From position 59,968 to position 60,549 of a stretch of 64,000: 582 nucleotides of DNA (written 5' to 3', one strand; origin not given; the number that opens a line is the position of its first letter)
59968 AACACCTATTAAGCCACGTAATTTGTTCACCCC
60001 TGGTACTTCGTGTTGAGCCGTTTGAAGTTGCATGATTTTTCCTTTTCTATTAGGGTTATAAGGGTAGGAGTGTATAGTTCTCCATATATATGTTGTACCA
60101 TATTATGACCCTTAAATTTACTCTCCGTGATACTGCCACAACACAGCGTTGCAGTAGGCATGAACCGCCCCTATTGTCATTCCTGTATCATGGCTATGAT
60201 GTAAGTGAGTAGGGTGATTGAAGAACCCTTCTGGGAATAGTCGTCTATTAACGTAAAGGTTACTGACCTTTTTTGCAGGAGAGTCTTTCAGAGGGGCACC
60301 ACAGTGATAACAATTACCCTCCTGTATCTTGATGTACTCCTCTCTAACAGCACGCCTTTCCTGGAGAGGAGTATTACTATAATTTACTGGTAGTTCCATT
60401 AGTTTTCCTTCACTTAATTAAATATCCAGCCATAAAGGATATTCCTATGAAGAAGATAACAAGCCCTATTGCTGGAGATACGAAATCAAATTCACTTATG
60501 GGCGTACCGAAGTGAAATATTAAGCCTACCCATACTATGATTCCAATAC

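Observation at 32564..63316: The two introns are homologous and share about 60 bp of conserved core blocks: an intron family that has spread between a replication gene and an RNA-repair gene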

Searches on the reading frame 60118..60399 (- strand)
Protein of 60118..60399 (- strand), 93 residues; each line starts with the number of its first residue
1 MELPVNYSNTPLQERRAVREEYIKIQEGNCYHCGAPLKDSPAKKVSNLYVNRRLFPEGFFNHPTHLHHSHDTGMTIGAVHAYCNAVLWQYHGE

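Call 31: search_protein_families(library=pfam, proteins=[window:60121-60399:-], max_evalue=0.01)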
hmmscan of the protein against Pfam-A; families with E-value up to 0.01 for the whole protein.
seq(93 aa): 1 family
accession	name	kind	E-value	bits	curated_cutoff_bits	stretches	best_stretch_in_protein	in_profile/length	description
PF02945.21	Endonuclease_7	-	0.00041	20.6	23.6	0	64-87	40-63/82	Recombination endonuclease VII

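Call 33: search_protein_families(library=phrogs, proteins=[window:60118-60399:-], max_evalue=0.001)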
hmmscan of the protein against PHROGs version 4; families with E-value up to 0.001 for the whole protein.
window:60118-60399:- (93 aa): 4 families
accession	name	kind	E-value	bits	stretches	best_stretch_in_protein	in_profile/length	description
phrog_14729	-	unknown function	1.6e-35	122.1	1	3-93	2-92/92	-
phrog_37301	-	unknown function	1e-21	77.7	1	53-93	2-42/42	-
phrog_423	-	DNA, RNA and nucleotide metabolism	0.00033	21.6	0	14-86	10-63/159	endonuclease VII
phrog_2914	-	DNA, RNA and nucleotide metabolism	0.00083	20.1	0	64-87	112-135/190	endonuclease VII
